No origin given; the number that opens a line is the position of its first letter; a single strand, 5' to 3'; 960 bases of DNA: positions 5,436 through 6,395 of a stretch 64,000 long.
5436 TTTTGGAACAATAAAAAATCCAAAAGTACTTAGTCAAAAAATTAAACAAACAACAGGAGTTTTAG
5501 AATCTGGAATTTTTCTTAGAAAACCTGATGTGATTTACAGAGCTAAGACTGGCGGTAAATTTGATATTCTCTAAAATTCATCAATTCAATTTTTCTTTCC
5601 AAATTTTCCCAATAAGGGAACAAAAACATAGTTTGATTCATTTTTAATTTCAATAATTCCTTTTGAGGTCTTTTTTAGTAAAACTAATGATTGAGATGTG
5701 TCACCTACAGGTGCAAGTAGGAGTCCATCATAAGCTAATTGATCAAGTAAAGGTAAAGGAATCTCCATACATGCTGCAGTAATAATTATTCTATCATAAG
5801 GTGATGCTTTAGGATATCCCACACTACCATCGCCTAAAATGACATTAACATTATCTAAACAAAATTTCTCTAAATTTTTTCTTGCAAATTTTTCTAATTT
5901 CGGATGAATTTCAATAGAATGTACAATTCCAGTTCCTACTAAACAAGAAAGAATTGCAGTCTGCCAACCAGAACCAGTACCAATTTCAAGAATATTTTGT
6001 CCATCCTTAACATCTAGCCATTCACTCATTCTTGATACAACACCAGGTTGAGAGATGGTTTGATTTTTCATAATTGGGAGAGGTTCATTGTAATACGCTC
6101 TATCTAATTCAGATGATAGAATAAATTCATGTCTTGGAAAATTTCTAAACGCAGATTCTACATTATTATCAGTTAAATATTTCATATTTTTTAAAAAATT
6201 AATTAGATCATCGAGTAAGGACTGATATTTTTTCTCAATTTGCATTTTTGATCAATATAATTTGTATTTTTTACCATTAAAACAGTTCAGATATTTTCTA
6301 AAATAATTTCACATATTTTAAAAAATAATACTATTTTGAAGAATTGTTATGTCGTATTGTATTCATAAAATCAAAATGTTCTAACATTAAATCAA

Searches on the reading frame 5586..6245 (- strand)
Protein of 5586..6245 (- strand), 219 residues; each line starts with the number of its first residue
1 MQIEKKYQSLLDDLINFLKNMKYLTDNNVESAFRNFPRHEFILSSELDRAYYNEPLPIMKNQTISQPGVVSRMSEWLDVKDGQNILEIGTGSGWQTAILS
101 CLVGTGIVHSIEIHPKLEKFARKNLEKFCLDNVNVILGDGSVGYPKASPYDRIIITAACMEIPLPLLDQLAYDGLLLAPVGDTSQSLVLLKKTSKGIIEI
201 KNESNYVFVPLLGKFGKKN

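Call 77: search_protein_families(library=pfam, proteins=[window:5586-6245:-], max_evalue=0.001)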
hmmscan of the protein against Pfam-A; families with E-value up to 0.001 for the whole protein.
window:5586-6245:- (219 aa): 6 families
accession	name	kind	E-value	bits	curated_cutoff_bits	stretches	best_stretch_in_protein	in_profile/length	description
PF01135.25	PCMT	-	3.1e-55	187.7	20.3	1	13-214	5-208/210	Protein-L-isoaspartate(D-aspartate) O-methyltransferase (PCMT)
PF13847.12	Methyltransf_31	-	6e-06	26.4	27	1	80-165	2-90/145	Methyltransferase domain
PF13649.12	Methyltransf_25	-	2.2e-05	25.5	27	1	85-162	1-77/97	Methyltransferase domain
PF00398.26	RrnaAD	-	2.6e-05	23.9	24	1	68-140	17-85/263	Ribosomal RNA adenine dimethylase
PF08704.16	GCD14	-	4.1e-05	23.8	26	1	71-132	30-92/247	tRNA methyltransferase complex GCD14 subunit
PF01189.24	Methyltr_RsmB-F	-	0.00027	21.1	27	1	76-159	3-89/199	16S rRNA methyltransferase RsmB/F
